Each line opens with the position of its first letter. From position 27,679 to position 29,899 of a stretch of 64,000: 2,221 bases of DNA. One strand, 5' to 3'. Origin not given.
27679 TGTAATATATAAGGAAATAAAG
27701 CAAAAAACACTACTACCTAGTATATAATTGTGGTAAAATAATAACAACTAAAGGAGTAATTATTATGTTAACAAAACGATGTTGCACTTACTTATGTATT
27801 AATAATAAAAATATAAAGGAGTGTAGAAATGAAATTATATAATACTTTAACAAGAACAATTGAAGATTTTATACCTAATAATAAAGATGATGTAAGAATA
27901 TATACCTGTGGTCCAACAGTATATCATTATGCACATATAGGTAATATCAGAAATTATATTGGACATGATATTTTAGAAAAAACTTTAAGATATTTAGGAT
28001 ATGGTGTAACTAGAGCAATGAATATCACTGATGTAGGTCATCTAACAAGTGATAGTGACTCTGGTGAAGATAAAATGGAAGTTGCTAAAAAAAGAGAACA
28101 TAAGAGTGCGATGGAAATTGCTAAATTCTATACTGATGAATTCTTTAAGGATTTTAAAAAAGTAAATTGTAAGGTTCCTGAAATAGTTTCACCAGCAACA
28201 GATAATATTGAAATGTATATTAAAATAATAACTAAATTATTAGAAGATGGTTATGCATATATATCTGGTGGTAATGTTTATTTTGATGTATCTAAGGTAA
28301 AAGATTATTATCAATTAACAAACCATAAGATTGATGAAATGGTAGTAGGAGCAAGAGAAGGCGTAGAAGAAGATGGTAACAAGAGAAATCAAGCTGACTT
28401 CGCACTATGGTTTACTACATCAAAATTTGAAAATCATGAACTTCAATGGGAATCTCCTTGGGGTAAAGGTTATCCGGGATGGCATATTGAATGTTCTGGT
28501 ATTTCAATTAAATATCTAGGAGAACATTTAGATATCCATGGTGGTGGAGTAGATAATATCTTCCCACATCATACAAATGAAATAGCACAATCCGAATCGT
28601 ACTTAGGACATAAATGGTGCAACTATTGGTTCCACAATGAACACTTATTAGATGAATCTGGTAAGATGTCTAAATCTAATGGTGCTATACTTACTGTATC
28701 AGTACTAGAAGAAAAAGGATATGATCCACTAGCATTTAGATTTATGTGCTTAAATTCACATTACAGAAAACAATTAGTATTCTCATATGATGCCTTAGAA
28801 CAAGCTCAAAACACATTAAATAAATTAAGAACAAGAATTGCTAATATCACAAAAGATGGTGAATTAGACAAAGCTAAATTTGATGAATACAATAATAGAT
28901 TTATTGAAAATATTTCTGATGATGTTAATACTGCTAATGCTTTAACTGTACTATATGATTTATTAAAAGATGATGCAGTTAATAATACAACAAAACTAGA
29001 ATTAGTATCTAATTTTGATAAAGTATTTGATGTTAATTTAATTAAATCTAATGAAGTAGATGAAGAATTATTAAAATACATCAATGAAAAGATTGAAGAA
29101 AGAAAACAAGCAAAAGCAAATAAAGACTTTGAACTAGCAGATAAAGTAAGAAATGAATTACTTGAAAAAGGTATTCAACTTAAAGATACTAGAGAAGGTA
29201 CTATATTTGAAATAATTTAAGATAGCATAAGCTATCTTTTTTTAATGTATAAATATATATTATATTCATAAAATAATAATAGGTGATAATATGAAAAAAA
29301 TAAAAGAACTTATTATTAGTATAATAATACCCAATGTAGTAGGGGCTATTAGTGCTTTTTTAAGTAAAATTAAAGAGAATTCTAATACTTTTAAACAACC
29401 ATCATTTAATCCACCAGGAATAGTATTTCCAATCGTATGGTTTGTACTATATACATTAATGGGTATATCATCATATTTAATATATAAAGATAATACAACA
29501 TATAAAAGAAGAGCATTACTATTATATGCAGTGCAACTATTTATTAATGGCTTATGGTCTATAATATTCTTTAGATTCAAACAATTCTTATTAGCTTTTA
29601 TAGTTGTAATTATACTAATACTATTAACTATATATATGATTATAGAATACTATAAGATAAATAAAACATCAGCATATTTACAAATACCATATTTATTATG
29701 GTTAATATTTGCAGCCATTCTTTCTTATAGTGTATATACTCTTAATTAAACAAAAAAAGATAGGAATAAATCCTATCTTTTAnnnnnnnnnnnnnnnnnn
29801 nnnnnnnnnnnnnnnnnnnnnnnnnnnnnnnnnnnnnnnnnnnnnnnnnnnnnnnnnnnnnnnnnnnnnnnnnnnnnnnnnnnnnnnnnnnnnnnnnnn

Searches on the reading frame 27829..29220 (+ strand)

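Call 19: search_protein_families(library=pfam, proteins=[window:27829-29220:+], max_evalue=0.00001)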
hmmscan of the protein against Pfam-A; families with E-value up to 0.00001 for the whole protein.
window:27829-29220:+ (463 aa): 2 families
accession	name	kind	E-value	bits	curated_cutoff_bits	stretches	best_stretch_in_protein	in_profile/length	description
PF01406.26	tRNA-synt_1e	-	2.1e-89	300.3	27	1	17-327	5-300/301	tRNA synthetases class I (C) catalytic domain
PF09334.17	tRNA-synt_1g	-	2.5e-07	30.3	20.1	0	244-329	292-377/391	tRNA synthetases class I (M)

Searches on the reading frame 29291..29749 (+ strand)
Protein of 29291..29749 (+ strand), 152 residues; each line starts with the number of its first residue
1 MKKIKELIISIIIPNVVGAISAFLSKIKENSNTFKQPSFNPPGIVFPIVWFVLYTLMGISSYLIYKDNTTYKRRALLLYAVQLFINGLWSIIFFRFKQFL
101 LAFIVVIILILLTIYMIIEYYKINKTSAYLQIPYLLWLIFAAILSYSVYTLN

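Call 19: search_protein_families(library=pfam, proteins=[window:29291-29749:+], max_evalue=0.00001)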
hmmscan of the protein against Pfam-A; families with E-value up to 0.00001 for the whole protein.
window:29291-29749:+ (152 aa): 1 family
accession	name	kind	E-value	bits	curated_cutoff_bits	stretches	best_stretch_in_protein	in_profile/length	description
PF03073.20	TspO_MBR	-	4.2e-44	150.2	24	1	11-149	2-144/145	TspO/MBR family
